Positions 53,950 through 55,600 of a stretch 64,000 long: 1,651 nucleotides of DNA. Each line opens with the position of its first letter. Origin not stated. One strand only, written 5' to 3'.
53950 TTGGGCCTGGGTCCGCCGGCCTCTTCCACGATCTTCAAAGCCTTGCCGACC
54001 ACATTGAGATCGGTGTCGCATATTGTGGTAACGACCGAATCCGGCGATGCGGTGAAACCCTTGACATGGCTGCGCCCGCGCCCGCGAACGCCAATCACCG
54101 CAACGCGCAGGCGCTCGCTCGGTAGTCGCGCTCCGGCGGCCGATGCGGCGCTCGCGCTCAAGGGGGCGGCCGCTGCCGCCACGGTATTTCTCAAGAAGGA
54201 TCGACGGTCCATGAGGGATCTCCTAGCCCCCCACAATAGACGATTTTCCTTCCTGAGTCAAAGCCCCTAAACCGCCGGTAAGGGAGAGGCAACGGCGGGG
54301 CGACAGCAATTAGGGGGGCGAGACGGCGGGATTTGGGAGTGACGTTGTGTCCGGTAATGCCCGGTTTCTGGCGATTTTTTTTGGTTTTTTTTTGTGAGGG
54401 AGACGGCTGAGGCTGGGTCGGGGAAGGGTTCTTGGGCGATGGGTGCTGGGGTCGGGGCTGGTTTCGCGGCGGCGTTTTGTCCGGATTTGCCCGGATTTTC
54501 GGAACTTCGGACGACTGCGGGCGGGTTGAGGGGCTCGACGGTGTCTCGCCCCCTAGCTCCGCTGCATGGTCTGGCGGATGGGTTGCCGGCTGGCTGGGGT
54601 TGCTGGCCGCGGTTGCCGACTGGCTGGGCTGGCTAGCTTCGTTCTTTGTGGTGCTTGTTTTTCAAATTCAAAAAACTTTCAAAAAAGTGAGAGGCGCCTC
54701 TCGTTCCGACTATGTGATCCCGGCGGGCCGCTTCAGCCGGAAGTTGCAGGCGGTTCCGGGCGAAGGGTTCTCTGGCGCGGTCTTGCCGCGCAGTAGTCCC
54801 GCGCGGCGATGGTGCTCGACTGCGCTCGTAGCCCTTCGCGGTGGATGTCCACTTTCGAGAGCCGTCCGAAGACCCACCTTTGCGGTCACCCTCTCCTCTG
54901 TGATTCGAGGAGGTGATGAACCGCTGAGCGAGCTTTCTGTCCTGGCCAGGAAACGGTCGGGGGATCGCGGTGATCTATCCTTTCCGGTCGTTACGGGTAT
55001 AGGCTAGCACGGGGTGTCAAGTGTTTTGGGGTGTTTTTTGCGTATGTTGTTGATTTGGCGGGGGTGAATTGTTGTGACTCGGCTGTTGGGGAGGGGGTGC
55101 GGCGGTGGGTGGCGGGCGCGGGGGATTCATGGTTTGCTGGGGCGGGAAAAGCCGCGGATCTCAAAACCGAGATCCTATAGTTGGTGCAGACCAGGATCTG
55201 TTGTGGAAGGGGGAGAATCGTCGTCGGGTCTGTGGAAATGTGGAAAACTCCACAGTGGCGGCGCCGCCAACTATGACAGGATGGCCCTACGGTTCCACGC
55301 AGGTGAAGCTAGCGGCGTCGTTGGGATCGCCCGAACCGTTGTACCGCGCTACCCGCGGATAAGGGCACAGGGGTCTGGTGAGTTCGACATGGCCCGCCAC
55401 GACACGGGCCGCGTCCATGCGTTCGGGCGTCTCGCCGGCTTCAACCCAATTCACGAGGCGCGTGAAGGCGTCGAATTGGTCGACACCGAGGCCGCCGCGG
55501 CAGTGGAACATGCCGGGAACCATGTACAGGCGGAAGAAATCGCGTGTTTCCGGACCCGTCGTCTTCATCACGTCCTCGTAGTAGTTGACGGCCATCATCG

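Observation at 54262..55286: ~1-kb ORF-free, strand-skewed region with a central structured-looking segment ending in a terminator-like element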

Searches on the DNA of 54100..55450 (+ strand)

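Call 5: search_rna_families(source=window, start=54100, end=55450, threshold=evalue, max_evalue=10, show_alignments=3)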
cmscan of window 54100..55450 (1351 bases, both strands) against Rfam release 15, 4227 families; matches with E-value up to 10: 5.
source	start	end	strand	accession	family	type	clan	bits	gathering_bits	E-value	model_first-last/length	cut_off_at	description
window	54650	54676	+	RF01080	UPD-PKib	Cis-reg;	-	21.9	39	0.42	1-32/32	no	Pseudoknot of upstream pseudoknot domain (UPD) of the 3'UTR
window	54721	54767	+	RF03006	M23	Gene; sRNA;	-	16.1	41.2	6.7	1-53/53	no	M23 RNA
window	54719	54776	+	RF04041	MIR6154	Gene; miRNA;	-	15.8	100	5.5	1-77/77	no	MIR6154 microRNA precursor family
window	54375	54410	-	RF00522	PreQ1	Cis-reg; riboswitch;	-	15.2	39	5.3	1-45/45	no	PreQ1 (pre queuosine) riboswitch aptamer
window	54147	54222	+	RF01930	bxd_2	Gene; lncRNA;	-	13.2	80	4.2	1-91/91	no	Bithoraxoid conserved region 2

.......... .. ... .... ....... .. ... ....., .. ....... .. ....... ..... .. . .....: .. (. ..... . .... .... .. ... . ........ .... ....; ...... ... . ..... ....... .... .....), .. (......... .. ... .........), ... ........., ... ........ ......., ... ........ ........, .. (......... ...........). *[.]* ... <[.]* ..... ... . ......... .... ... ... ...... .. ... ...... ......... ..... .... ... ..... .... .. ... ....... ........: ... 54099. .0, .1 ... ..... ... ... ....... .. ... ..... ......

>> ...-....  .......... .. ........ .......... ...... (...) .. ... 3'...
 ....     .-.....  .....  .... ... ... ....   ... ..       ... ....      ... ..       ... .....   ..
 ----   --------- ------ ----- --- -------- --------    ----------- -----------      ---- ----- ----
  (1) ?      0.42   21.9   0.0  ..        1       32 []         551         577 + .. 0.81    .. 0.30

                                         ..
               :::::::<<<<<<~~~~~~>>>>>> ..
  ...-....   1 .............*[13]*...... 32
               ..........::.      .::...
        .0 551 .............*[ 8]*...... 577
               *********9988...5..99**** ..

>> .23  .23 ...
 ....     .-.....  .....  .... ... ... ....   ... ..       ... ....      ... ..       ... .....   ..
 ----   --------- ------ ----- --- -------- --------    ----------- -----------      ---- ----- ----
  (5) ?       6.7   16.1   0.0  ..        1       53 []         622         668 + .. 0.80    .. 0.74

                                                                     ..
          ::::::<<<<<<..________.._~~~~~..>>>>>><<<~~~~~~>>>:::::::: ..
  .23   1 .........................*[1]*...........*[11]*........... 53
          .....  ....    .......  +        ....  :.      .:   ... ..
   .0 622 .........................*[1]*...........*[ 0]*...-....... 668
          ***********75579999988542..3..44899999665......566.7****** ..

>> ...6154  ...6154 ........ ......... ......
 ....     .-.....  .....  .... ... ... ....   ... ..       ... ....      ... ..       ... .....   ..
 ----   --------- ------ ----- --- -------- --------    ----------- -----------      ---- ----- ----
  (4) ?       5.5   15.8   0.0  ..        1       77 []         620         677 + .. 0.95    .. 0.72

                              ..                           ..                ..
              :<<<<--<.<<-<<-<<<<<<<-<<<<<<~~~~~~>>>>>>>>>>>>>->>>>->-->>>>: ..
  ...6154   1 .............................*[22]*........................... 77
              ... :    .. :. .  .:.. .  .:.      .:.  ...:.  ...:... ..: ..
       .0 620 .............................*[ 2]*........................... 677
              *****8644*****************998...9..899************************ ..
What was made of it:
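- On Any Rfam 15 family (RNase P, tmRNA, SRP, 6S, riboswitches, ribozymes, group II intron domains, HEARO etc.): The best match in 54100-55450 has E = 0.42 and is far below gathering (call 5).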

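Call 74: search_rna_families(sources=[L101, L102, L103, L104], threshold=evalue, max_evalue=1)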
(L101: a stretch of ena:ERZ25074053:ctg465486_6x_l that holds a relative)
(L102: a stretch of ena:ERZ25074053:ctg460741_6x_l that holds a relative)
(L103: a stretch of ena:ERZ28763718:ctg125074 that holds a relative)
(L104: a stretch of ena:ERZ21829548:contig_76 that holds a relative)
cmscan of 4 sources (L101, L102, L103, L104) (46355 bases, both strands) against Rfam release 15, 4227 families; matches with E-value up to 1: 4.
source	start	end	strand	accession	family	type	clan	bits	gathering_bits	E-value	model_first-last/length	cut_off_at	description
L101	6944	6991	+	RF01687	Acido-Lenti-1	Gene; sRNA;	-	43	37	1.5e-06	1-46/46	no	Acido-Lenti-1 RNA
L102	6770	6817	+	RF01687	Acido-Lenti-1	Gene; sRNA;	-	43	37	1.5e-06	1-46/46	no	Acido-Lenti-1 RNA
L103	5730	5777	+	RF01687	Acido-Lenti-1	Gene; sRNA;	-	43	37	1.5e-06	1-46/46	no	Acido-Lenti-1 RNA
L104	5751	5798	+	RF01687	Acido-Lenti-1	Gene; sRNA;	-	43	37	1.5e-06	1-46/46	no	Acido-Lenti-1 RNA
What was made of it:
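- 55061..55141 (-): C/A-rich, G-poor linker (G-runs on the + strand). In copies L101-L104 it is interrupted by a ~150-nt module holding an Acido-Lenti-1 match, which is absent here. Acido-Lenti-1 scores 43 bits (gathering score 37) in L101-L104 only (call 74).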

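Call 82: search_dna_similar(query=window:54343-55175:-, collection=plasmids, mode=distant, max_evalue=0.001, max_rows=10)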
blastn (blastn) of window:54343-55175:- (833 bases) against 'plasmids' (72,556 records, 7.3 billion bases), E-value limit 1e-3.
No match.

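Call 83: search_dna_similar(query=window:54343-55175:-, collection=phages, mode=distant, max_evalue=0.001, max_rows=10)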
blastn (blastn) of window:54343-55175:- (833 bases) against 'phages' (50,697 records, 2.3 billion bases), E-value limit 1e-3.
No match.

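Call 87: build_rna_model(alignment_id=A6, structure=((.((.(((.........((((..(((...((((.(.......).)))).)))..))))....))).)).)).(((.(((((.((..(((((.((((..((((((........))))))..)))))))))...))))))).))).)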
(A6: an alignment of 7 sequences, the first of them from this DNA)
Model R1 built from alignment A6 (7 sequences, 145 columns); structure: as given.
model positions 144; base pairs 44; branch points 1; effective number of sequences 0.69; information 0.591 bits per position. Calibrated on 0.2 Mb of random sequence (short: E-values are rough).
structure used (alignment columns):
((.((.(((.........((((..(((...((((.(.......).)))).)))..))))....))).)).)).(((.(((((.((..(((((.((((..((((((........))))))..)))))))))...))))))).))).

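Call 89: search_with_rna_model(model_id=R1, sources=[window, L002, L003, L004, L005, L006, L007, L008, L009, L010, L011, L012, L013, L014, L015, L016, L017, L018, L019, L020, L021, L022, L023, L024, L025, L026, L027, L028, L029, L030, L031, L032, L033, L034, L035, L036, L037, L038, L039, L040, L041, L042, L043, L046, L047, L050, L061, L062, L063, L064, L065, L066, L067, L068, L069, L070, L071, L073, L074, L076, L080, L081, L085, L086, L087, L088, L089, L090, L091, L092, L093, L094, L095, L096, L097, L098, L099, L100, L101, L102, L103, L104], max_evalue=1)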
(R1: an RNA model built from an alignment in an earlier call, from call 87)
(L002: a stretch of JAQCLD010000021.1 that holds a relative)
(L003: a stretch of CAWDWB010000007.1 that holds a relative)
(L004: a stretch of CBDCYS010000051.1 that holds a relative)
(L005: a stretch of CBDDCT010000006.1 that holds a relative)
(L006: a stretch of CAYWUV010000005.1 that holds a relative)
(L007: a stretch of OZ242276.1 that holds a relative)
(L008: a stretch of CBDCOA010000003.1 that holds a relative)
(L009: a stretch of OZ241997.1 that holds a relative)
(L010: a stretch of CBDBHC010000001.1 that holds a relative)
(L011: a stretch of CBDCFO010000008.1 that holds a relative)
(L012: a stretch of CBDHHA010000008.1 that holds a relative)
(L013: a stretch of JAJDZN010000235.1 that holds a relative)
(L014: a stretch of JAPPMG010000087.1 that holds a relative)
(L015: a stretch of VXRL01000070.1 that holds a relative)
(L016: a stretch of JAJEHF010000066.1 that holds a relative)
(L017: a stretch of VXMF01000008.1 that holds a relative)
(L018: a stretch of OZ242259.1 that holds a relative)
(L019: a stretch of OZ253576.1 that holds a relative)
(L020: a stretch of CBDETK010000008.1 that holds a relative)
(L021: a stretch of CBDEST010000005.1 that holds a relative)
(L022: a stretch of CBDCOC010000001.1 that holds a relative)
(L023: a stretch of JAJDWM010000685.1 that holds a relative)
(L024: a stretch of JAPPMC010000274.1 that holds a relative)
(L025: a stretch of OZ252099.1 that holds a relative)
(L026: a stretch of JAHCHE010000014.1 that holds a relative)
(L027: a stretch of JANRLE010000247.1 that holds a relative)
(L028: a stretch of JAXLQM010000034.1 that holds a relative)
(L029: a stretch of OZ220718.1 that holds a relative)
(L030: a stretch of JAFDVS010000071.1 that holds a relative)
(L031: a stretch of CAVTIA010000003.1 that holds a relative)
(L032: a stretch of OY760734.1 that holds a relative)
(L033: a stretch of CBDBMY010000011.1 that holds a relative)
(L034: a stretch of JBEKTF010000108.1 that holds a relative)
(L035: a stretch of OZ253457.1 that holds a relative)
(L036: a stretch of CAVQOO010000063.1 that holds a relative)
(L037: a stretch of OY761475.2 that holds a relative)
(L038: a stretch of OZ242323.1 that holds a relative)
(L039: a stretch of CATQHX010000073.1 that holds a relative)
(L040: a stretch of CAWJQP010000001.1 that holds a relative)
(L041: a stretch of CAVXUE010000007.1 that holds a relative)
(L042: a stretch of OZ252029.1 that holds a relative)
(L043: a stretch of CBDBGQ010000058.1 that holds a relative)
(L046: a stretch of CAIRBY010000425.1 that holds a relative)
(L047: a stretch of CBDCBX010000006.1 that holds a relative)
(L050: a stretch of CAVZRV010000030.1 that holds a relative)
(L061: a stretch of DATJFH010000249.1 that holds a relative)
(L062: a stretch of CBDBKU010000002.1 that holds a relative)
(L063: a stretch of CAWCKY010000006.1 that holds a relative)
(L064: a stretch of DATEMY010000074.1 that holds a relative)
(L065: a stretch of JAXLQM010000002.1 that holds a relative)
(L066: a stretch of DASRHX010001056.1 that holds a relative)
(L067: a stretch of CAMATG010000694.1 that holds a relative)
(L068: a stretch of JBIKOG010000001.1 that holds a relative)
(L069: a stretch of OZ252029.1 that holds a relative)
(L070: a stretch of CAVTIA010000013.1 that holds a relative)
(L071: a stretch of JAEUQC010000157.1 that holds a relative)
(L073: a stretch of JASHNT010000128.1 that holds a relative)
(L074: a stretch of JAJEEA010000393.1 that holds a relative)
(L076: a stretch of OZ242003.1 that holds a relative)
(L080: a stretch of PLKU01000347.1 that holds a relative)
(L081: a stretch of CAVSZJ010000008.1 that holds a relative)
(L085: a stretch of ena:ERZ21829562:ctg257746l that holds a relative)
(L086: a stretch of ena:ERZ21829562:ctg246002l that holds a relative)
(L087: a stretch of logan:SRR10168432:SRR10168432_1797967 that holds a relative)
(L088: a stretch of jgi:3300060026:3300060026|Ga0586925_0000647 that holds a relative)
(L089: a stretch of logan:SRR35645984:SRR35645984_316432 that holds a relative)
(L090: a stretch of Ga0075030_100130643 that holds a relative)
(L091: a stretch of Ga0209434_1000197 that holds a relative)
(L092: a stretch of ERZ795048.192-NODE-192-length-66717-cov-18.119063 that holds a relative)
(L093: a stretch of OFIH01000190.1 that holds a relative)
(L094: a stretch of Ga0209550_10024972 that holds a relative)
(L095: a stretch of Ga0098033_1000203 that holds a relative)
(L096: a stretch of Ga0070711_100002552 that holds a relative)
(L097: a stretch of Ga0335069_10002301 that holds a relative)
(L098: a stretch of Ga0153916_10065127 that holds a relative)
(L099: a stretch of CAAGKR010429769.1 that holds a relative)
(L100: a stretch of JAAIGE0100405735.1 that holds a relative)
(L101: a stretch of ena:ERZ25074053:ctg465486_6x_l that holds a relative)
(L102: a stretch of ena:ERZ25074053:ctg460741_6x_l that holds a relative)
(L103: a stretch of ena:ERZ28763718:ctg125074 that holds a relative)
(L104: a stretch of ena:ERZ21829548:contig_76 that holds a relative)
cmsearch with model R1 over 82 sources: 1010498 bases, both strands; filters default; matches with E-value up to 1: 6.
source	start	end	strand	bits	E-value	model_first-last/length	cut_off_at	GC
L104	5412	5555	-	180.7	8.9e-37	1-144/144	no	0.6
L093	2986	3129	-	180.2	1.1e-36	1-144/144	no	0.6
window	54867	55010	-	179.3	1.9e-36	1-144/144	no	0.58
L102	6415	6558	-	176.7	6.9e-36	1-144/144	no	0.58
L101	6601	6744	-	173.8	3e-35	1-144/144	no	0.6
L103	5400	5544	-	169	3.4e-34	1-144/144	no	0.59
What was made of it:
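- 54867..55010 (-): Core 5' domain. It includes the long hairpin whose apex pairs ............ (similar to the 16S rRNA 3' end) with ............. Covariance model R1 finds it only in copies of this repeat within about 1 Mb of related DNA (call 89).
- Tried and rejected: A covariance model of the 5' domain found only the known copies in about 1 Mb of acidobacterial loci (calls 87, 89).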
